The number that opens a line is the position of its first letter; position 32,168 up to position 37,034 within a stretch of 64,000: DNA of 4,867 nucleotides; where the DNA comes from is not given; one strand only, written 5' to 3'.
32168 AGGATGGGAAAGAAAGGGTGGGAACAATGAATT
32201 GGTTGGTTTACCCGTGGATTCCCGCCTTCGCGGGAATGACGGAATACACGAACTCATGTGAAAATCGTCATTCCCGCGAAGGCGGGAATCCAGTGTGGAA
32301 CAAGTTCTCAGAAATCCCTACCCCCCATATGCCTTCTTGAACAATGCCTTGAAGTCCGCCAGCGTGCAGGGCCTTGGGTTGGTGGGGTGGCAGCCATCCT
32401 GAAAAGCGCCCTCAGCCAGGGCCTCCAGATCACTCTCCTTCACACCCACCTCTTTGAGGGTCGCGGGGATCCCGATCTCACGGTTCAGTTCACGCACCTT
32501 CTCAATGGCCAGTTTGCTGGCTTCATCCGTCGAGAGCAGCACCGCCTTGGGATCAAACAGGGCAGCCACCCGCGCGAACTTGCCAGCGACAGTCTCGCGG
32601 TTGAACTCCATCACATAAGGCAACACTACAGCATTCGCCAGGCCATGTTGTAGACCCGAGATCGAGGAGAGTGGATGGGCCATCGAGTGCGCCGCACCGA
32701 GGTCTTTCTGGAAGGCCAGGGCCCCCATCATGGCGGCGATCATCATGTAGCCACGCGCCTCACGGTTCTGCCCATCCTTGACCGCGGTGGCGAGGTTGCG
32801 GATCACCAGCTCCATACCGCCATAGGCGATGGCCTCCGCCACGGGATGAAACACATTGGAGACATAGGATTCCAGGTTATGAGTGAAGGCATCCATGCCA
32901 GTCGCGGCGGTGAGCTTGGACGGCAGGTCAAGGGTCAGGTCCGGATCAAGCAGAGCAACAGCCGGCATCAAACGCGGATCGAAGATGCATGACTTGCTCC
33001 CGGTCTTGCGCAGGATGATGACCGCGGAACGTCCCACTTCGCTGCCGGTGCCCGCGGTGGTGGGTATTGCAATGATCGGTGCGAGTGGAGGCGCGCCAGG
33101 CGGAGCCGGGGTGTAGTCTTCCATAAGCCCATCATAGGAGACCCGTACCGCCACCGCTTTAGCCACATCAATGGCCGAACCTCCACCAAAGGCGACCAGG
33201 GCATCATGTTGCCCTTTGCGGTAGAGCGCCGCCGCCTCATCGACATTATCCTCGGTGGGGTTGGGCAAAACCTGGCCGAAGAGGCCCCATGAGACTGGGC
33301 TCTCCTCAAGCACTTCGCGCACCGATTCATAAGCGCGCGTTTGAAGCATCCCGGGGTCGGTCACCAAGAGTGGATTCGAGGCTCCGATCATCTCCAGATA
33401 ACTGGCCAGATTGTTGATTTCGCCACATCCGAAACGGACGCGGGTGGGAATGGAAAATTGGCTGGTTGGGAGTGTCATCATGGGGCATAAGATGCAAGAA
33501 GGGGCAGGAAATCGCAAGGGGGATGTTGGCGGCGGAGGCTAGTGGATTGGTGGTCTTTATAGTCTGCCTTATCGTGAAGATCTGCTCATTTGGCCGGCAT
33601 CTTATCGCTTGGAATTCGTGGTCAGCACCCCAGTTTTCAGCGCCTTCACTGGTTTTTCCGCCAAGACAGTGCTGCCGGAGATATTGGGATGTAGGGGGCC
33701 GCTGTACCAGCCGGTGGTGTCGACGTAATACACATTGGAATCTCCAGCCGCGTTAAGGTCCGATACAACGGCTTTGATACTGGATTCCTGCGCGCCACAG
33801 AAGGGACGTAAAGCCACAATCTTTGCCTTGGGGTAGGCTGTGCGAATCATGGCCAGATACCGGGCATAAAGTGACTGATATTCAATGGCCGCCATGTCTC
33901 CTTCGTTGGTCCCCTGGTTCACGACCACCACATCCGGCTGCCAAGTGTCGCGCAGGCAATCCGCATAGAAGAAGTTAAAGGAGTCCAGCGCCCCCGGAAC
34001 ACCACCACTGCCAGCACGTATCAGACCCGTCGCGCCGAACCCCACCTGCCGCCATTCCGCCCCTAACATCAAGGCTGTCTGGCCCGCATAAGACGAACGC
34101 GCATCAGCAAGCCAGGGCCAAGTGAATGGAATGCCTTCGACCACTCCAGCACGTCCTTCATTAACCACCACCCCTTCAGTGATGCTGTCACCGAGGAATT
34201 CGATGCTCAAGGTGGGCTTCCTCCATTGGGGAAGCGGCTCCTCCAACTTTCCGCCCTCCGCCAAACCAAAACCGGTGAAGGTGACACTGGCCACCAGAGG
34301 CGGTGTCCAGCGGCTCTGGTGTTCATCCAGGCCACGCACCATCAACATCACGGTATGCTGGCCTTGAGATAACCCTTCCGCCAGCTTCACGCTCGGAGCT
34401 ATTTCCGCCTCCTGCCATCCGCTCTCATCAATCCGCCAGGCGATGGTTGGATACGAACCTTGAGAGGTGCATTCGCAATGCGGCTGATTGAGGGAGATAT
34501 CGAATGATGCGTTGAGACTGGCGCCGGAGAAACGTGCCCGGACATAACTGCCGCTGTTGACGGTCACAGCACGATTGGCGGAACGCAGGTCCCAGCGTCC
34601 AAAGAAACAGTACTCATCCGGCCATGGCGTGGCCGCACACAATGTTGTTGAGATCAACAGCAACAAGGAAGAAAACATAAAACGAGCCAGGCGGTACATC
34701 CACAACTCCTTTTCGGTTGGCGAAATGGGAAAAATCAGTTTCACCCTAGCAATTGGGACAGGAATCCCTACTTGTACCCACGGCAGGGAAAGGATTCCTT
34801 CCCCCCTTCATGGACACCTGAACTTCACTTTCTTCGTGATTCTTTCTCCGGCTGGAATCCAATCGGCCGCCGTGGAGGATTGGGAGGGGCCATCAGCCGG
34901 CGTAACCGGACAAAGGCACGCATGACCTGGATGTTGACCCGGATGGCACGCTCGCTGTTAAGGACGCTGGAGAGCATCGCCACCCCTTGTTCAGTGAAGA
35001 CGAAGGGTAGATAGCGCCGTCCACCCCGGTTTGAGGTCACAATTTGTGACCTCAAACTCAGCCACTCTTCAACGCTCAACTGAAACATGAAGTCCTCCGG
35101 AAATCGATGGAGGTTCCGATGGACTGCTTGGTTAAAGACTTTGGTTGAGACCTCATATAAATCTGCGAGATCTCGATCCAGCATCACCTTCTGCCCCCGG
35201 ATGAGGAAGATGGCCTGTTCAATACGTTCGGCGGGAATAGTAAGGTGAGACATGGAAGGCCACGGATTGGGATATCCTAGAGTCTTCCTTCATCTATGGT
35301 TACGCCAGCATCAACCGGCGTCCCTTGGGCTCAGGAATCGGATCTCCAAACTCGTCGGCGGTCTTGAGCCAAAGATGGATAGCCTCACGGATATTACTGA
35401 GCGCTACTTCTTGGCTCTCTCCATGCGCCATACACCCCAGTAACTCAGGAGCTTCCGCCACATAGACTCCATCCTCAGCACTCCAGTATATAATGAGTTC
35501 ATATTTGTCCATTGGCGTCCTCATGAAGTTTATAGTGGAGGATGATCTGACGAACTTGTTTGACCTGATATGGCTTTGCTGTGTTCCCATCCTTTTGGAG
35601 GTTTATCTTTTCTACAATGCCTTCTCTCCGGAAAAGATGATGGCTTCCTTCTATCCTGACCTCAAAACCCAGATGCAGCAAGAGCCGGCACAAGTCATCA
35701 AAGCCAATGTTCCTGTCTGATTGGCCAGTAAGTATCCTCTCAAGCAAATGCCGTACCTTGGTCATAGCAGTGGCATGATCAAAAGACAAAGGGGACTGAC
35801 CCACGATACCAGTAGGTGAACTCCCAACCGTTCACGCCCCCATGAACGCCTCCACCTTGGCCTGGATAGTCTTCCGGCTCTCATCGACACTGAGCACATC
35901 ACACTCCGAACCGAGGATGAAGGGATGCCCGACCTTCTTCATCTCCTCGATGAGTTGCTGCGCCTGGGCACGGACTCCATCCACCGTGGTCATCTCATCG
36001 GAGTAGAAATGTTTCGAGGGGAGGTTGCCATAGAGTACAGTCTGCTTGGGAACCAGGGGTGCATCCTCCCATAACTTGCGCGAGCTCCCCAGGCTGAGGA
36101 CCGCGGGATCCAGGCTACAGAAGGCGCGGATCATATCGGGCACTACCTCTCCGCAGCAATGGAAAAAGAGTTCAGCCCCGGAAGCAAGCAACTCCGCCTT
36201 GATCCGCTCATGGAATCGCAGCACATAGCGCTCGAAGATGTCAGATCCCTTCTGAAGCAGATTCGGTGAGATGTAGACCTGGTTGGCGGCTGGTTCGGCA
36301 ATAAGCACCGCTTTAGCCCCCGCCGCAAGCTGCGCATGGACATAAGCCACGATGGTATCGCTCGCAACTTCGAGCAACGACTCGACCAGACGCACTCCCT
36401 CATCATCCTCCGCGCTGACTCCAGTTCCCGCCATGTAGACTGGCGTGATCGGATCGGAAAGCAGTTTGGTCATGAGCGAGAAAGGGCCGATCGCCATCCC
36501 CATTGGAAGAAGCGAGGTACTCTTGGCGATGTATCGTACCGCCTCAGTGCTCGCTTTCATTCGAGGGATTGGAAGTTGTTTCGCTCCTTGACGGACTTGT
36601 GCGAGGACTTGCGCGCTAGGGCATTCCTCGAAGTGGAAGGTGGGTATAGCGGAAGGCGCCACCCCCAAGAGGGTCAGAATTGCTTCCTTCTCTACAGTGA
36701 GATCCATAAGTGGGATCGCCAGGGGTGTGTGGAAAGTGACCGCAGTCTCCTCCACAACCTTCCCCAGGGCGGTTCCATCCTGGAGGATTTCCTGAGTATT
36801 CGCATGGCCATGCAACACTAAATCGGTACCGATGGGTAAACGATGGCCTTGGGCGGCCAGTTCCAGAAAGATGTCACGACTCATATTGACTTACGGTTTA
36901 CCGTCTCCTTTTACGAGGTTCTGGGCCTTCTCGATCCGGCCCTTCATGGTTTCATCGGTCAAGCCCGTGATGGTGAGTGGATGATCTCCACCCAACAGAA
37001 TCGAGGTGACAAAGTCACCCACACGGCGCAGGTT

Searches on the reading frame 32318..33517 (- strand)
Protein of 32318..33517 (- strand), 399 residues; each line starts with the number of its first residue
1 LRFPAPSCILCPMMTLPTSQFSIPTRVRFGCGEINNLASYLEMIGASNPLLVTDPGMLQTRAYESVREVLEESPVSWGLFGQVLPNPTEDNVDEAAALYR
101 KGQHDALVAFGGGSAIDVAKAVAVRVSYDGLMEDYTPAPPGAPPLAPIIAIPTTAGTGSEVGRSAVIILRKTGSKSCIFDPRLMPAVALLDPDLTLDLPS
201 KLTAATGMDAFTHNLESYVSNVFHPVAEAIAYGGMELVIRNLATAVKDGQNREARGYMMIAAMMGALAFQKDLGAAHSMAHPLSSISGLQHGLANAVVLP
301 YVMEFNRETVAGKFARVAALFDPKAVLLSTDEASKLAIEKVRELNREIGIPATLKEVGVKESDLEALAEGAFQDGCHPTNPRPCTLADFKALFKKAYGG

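Call 57: search_protein_families(library=pfam, proteins=[window:32318-33517:-], max_evalue=0.00001)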
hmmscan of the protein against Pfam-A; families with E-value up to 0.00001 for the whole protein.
window:32318-33517:- (399 aa): 3 families
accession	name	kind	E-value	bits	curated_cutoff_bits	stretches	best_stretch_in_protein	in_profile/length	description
PF25137.1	ADH_Fe_C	-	1.6e-50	172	27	1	203-397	1-194/194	Fe-containing alcohol dehydrogenase family, C-terminal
PF00465.25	Fe-ADH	-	1.3e-49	168.5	31.3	1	24-192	1-168/168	Iron-containing alcohol dehydrogenase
PF13685.12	Fe-ADH_2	-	2.6e-11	44.2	28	1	29-125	2-96/149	Iron-containing alcohol dehydrogenase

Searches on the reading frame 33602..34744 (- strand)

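Call 57: search_protein_families(library=pfam, proteins=[window:33602-34744:-], max_evalue=0.00001)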
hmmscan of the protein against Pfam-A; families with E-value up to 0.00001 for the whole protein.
window:33602-34744:- (380 aa): 2 families
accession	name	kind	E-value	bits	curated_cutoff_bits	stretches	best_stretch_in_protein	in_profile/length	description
PF13472.12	Lipase_GDSL_2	-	3.2e-10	41.2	32.9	1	183-354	1-172/178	GDSL-like Lipase/Acylhydrolase family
PF17996.7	CE2_N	-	1.7e-07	31.7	27.9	1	48-138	2-84/108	Carbohydrate esterase 2 N-terminal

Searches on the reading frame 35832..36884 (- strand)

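Call 57: search_protein_families(library=pfam, proteins=[window:35832-36884:-], max_evalue=0.00001)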
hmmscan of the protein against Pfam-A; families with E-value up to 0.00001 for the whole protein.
window:35832-36884:- (350 aa): 1 family
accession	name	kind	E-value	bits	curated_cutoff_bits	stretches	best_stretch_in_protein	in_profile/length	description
PF01208.23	URO-D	-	1.4e-19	70.8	23.9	1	51-345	63-341/346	Uroporphyrinogen decarboxylase (URO-D)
